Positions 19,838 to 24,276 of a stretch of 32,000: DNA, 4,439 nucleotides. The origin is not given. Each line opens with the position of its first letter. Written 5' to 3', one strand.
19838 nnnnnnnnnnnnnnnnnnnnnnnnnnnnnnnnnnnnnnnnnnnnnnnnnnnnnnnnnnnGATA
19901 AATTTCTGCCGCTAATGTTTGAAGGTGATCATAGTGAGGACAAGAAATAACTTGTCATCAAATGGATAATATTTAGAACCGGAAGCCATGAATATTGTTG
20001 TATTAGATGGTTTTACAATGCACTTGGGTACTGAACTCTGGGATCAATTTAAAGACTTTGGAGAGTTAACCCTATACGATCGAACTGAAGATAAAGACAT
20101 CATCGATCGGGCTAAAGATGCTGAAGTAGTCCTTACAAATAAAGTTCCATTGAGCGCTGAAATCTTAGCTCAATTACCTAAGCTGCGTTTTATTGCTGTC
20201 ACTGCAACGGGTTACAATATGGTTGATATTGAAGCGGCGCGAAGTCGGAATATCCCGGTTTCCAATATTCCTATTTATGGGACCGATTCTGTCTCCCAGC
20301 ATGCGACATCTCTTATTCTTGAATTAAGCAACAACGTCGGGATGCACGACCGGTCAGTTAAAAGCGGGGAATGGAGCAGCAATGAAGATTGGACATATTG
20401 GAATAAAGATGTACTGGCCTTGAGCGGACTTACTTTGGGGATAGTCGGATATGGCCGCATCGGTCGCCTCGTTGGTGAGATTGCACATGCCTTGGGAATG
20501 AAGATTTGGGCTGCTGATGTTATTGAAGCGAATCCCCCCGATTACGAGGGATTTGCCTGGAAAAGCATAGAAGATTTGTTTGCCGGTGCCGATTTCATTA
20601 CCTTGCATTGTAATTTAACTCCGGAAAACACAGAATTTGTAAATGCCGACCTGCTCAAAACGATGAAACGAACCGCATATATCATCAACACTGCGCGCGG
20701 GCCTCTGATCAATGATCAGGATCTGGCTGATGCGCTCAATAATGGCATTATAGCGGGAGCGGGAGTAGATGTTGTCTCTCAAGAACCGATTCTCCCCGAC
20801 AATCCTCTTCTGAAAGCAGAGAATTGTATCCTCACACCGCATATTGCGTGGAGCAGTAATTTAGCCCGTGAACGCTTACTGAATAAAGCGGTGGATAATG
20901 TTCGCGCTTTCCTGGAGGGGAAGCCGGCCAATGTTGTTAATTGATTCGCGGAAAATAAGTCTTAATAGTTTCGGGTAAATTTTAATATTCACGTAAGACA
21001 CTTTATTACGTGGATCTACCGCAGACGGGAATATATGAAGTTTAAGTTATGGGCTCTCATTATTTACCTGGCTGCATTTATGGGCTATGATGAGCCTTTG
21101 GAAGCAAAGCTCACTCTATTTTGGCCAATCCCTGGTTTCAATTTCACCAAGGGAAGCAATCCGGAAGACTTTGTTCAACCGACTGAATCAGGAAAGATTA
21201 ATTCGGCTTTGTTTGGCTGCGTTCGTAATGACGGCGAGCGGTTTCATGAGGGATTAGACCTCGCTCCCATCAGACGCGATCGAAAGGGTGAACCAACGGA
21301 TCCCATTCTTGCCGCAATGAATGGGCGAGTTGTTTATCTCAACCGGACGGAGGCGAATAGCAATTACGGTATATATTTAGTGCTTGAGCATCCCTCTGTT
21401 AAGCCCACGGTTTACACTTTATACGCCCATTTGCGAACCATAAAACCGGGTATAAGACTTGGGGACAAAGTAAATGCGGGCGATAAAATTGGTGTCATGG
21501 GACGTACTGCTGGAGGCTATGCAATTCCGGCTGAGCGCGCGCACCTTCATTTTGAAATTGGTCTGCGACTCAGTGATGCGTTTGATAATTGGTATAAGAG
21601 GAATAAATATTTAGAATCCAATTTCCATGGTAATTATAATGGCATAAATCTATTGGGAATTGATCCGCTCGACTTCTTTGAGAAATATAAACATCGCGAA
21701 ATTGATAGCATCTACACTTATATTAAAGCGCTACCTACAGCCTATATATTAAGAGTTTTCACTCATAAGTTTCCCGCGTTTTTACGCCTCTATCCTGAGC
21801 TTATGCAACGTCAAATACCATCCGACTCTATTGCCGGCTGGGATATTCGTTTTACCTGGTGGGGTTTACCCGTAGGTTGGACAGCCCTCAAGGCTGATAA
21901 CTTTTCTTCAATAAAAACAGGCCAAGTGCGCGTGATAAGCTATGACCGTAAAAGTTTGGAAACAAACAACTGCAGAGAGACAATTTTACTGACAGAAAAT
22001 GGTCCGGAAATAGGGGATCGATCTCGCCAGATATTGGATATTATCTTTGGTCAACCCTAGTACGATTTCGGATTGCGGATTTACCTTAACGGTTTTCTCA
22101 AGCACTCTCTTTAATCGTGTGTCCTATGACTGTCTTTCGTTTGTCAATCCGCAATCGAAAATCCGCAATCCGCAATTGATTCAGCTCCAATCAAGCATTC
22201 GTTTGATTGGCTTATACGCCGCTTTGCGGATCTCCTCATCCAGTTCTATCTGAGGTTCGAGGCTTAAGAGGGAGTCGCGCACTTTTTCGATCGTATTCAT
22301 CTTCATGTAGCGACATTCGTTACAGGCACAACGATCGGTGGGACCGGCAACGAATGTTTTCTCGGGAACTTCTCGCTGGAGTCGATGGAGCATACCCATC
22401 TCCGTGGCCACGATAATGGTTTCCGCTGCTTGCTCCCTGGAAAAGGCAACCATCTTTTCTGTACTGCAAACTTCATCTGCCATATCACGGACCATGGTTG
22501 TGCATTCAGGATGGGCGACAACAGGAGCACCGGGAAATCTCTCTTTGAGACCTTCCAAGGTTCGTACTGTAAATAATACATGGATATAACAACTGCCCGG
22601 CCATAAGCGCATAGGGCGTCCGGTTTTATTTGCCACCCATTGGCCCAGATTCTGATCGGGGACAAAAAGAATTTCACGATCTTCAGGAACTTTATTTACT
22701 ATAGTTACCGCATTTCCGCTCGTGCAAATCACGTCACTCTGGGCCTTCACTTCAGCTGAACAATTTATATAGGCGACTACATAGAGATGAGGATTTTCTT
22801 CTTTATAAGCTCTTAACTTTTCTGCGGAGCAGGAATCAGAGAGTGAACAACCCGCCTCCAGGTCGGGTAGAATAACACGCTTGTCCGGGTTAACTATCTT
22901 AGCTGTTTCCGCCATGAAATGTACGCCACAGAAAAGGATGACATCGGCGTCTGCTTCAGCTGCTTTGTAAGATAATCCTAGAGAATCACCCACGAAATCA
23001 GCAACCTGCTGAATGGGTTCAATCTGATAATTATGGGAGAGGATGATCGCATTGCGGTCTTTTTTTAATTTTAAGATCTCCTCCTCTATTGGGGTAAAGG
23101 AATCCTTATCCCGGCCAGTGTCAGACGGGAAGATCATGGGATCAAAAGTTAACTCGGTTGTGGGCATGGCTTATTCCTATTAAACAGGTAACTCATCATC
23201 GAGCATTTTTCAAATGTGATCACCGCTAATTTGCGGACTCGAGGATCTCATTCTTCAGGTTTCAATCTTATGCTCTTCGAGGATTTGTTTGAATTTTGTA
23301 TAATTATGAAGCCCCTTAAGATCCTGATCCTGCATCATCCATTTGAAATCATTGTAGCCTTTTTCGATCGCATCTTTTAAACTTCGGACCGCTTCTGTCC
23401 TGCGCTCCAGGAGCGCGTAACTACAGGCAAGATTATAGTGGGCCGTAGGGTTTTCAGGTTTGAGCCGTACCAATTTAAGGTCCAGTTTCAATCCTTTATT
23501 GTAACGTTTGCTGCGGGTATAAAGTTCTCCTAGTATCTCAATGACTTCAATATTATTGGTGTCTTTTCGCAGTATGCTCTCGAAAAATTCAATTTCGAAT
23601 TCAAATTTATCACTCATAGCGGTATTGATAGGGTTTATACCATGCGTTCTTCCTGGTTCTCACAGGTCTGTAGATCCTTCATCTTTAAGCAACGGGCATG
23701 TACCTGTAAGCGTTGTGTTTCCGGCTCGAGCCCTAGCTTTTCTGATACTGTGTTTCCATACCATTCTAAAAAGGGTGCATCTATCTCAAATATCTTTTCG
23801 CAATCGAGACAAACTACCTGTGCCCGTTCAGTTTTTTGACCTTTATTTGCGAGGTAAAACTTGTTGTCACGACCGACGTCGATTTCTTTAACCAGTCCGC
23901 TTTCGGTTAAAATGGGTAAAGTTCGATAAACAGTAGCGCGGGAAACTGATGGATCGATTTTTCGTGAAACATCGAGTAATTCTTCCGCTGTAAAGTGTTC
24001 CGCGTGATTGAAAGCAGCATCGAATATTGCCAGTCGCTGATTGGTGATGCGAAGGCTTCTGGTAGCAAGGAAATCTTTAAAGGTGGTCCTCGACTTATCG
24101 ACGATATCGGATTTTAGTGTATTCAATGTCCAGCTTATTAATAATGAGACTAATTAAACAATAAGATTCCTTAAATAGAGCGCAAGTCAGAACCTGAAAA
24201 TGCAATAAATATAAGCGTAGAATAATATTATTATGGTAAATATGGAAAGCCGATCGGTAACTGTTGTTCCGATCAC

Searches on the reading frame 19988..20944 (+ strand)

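Call 61: search_protein_families(library=pfam, proteins=[window:19988-20944:+], max_evalue=0.001)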
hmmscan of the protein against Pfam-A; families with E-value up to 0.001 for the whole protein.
window:19988-20944:+ (318 aa): 2 families
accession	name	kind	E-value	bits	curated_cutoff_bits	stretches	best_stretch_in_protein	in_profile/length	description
PF02826.25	2-Hacid_dh_C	-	5.1e-54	182.8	25.1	1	108-287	2-178/178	D-isomer specific 2-hydroxyacid dehydrogenase, NAD binding domain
PF00389.36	2-Hacid_dh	-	1.2e-27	96.6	24.6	1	13-318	7-134/134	D-isomer specific 2-hydroxyacid dehydrogenase, catalytic domain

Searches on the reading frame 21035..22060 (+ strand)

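Call 61: search_protein_families(library=pfam, proteins=[window:21035-22060:+], max_evalue=0.001)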
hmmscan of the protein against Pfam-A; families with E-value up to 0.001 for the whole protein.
window:21035-22060:+ (341 aa): 1 family
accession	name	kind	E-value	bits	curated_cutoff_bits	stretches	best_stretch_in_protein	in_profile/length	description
PF01551.29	Peptidase_M23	-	1.1e-15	58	28.7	1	70-175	2-87/96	Peptidase family M23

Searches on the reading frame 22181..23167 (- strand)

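Call 61: search_protein_families(library=pfam, proteins=[window:22181-23167:-], max_evalue=0.001)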
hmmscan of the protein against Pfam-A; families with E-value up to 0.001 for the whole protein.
window:22181-23167:- (328 aa): 1 family
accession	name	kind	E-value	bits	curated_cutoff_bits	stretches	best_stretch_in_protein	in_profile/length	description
PF02445.21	NadA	-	7.1e-117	390.2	27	1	29-326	1-295/295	Quinolinate synthetase A protein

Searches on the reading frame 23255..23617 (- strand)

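Call 62: search_protein_families(library=pfam, proteins=[window:23255-23617:-], max_evalue=0.001)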
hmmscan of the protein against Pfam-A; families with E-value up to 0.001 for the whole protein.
window:23255-23617:- (120 aa): 7 families
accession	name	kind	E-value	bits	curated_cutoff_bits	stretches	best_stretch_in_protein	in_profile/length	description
PF22316.2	ABhydrolase-like_N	-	4.9e-06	26.8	27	1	61-114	40-96/106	A/B hydrolase-like, N-terminal domain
PF07719.23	TPR_2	-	1.6e-05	25.1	27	0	58-86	2-30/34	Tetratricopeptide repeat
PF13431.12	TPR_17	-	4.4e-05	23.9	24.4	0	47-71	3-27/34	Tetratricopeptide repeat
PF13414.12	TPR_11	-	0.00016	21.7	26.8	0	32-68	3-39/42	TPR repeat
PF13181.12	TPR_8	-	0.0002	21.7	25.7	0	59-85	3-29/34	Tetratricopeptide repeat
PF14559.12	TPR_19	-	0.00058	20.6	25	0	50-90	18-58/68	Tetratricopeptide repeat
PF00515.34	TPR_1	-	0.00078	19.6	27.8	0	58-85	2-29/34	Tetratricopeptide repeat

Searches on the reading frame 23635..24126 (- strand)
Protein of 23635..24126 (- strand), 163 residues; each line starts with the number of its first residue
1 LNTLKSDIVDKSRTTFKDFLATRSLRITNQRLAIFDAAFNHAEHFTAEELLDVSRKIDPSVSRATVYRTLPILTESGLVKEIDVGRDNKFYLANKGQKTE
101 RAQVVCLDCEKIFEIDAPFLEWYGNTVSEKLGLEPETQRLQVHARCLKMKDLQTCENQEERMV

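Call 62: search_protein_families(library=pfam, proteins=[window:23635-24126:-], max_evalue=0.001)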
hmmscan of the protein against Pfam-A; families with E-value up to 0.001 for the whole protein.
window:23635-24126:- (163 aa): 1 family
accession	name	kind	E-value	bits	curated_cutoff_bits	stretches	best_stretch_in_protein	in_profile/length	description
PF01475.25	FUR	-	7.8e-23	81.4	23.1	1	24-142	3-120/121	Ferric uptake regulator family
